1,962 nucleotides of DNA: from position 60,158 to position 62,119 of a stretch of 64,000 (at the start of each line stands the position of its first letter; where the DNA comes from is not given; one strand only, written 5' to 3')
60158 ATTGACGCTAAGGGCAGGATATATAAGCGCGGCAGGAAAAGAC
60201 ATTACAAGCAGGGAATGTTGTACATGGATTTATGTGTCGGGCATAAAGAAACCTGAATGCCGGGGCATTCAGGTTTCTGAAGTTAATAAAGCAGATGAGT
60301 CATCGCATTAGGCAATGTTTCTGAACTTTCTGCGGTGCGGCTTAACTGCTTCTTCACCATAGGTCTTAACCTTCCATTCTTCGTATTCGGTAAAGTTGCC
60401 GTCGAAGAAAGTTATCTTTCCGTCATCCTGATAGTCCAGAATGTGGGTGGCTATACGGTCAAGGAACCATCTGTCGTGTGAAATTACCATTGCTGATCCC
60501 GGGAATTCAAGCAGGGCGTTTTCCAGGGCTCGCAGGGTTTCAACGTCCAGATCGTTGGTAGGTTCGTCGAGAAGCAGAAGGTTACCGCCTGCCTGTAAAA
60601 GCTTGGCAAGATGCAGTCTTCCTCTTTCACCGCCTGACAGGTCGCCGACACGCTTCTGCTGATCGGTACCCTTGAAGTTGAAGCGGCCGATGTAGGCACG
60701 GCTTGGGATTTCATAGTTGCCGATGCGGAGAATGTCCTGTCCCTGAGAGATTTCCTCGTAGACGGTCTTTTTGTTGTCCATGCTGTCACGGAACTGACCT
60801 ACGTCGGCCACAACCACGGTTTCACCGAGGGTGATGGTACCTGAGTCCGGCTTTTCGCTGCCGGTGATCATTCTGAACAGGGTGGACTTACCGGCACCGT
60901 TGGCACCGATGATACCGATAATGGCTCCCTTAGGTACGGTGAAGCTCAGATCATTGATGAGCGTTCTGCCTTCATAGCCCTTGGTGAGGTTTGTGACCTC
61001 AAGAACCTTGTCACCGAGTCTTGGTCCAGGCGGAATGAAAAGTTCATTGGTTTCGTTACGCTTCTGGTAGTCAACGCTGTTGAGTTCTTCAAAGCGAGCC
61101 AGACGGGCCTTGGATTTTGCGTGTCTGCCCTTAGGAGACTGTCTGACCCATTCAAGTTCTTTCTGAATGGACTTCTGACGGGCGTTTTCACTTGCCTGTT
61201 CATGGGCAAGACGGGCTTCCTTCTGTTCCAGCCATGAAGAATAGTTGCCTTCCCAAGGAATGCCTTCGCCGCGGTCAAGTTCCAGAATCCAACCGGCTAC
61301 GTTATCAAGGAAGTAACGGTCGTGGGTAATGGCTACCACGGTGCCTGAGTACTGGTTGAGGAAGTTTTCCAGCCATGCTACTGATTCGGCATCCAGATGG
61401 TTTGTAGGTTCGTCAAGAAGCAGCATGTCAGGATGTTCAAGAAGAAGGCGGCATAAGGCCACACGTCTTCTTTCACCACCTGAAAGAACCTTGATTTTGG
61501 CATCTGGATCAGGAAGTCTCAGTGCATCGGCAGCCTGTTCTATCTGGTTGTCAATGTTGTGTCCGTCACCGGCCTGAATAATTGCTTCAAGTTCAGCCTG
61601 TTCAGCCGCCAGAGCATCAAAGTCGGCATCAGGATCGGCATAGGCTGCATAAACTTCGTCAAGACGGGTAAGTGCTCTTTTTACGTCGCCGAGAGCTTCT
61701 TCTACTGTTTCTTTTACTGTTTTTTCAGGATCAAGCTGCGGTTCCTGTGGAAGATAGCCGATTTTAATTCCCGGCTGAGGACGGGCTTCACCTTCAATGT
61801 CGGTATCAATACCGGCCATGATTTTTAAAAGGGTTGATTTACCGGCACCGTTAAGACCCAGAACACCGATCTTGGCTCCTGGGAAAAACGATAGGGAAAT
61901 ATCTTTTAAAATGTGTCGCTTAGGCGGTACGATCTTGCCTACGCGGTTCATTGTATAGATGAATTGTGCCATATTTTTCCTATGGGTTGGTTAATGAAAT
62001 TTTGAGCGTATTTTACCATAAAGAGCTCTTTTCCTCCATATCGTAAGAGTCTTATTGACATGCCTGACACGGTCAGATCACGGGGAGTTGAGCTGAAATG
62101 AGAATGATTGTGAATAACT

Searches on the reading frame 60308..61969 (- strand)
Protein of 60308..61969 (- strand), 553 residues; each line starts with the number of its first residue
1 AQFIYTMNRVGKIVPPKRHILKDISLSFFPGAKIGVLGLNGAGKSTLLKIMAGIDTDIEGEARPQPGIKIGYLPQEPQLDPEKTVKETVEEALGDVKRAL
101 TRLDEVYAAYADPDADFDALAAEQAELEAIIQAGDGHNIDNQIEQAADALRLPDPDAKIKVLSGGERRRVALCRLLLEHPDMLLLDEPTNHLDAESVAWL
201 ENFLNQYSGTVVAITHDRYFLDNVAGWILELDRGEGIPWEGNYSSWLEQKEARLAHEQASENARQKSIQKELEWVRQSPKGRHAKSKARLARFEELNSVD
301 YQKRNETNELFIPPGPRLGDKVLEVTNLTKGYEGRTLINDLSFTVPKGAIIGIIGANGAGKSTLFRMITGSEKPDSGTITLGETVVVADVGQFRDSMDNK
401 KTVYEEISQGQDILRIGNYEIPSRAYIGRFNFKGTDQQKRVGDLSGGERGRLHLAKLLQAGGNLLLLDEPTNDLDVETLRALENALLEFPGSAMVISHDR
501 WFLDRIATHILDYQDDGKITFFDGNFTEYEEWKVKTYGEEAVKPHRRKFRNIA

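Call 48: search_protein_families(library=pfam, proteins=[window:60308-61969:-], max_evalue=0.00001)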
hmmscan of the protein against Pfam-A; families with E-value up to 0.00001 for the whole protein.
window:60308-61969:- (553 aa): 5 families
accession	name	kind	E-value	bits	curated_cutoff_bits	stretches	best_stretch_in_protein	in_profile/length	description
PF00005.33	ABC_tran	-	2.3e-58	197.1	25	2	21-190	1-137/137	ABC transporter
PF12848.13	ABC_tran_Xtn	-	1.1e-13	51.5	25.9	1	229-304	1-78/85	ABC transporter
PF13304.12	AAA_21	-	7.1e-13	49.7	27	0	163-222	239-304/304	AAA domain, putative AbiEii toxin, Type IV TA system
PF02463.25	SMC_N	-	6.6e-08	32.7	40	0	138-223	112-204/220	RecF/RecN/SMC N terminal domain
PF13476.12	AAA_23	-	3.9e-06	28.1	27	0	349-369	20-40/201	AAA domain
